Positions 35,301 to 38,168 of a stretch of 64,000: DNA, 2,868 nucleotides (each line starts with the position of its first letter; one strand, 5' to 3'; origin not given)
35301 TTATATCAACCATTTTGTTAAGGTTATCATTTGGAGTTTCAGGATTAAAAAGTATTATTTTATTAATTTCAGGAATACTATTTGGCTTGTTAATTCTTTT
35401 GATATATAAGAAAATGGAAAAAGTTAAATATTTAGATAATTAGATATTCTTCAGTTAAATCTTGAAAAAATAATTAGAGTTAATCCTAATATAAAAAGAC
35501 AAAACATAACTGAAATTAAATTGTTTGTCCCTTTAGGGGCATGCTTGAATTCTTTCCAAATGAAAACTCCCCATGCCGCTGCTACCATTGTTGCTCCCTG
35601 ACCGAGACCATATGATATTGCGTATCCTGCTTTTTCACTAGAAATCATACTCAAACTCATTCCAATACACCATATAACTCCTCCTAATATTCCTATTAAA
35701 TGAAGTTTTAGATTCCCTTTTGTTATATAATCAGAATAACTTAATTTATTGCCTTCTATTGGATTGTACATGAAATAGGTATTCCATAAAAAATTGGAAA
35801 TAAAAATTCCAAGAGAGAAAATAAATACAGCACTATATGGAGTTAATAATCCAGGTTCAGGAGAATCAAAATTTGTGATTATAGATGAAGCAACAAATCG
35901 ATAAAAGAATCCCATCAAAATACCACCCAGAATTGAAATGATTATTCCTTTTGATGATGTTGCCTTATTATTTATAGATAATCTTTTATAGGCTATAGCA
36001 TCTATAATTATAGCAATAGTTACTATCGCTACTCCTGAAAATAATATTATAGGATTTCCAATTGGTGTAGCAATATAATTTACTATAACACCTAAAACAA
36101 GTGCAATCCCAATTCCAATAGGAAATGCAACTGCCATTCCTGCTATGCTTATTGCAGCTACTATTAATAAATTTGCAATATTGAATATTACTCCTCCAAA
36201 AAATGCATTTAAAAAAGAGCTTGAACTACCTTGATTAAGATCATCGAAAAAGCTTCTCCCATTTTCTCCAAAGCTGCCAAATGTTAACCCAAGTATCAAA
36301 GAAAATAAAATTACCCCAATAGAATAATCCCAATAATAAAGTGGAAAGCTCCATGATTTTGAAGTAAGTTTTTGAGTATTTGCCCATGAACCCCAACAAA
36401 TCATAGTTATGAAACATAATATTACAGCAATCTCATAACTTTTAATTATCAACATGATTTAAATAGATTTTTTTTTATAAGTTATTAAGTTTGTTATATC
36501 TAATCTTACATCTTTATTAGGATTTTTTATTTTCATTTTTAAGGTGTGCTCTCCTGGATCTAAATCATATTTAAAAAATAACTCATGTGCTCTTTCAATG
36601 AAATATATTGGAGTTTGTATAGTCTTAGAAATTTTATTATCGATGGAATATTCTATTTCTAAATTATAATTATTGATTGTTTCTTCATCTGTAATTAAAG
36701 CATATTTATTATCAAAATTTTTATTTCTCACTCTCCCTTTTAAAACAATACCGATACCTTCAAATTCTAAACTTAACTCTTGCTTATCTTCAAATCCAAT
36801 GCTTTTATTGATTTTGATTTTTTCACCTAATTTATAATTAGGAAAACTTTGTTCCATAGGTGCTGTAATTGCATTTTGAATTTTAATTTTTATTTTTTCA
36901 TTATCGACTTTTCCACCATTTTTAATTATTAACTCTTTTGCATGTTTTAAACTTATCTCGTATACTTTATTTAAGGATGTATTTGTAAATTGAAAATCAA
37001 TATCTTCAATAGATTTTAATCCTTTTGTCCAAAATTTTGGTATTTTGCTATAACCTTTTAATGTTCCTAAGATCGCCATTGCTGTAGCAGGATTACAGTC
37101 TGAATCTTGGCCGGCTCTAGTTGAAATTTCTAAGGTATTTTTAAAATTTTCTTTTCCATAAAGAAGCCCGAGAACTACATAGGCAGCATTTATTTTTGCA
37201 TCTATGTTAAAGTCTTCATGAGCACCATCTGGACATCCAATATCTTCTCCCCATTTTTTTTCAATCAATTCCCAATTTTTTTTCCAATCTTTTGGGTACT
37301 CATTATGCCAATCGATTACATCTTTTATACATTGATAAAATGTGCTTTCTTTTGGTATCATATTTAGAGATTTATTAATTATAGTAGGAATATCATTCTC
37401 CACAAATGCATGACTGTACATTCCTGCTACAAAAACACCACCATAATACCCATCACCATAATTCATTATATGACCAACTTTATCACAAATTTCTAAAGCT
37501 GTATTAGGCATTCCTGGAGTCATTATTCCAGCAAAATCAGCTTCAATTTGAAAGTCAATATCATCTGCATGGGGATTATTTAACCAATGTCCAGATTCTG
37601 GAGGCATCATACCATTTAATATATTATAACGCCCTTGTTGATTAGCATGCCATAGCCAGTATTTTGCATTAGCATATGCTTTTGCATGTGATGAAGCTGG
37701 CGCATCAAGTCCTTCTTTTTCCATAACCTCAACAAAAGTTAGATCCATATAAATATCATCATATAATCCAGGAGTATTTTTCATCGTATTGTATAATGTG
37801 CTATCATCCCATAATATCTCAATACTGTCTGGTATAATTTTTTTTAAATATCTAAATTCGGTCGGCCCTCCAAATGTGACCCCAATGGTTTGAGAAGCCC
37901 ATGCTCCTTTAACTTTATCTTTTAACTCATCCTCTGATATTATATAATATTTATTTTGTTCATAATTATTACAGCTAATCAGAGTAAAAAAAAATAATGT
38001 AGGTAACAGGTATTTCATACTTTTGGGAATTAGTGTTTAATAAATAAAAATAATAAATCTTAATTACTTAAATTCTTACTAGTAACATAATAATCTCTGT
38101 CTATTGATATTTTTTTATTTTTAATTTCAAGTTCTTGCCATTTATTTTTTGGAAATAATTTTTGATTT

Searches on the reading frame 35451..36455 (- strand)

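Call 3: search_protein_families(library=pfam, proteins=[window:35451-36455:-], max_evalue=1)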
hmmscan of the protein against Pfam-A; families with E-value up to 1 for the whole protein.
window:35451-36455:- (334 aa): 2 families
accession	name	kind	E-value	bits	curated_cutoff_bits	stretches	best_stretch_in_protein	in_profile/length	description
PF07168.17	Ureide_permease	-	9.4e-25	87.6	27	2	169-329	197-357/359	Ureide permease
PF06800.18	Sugar_transport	-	0.00011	22.1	26.3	1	76-321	50-270/280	Sugar transport protein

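Call 4: search_protein_families(library=ncbifam, proteins=[window:35451-36455:-], max_evalue=1)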
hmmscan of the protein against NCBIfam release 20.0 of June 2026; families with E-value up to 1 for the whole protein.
window:35451-36455:- (334 aa): 1 family
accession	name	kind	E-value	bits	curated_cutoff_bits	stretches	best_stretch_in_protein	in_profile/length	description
TIGR00776.1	RhaT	subfamily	2.2e-08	33.6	319.6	2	11-198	3-178/290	RhaT/GlcU family sugar-proton symporter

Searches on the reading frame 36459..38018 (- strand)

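Call 65: search_protein_families(library=pfam, proteins=[window:36459-38018:-], max_evalue=0.0001)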
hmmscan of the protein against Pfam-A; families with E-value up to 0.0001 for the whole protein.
window:36459-38018:- (519 aa): 1 family
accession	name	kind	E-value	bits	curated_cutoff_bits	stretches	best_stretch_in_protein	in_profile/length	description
PF03747.19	ADP_ribosyl_GH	-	6.1e-36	125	26.2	1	38-328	1-286/287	ADP-ribosylglycohydrolase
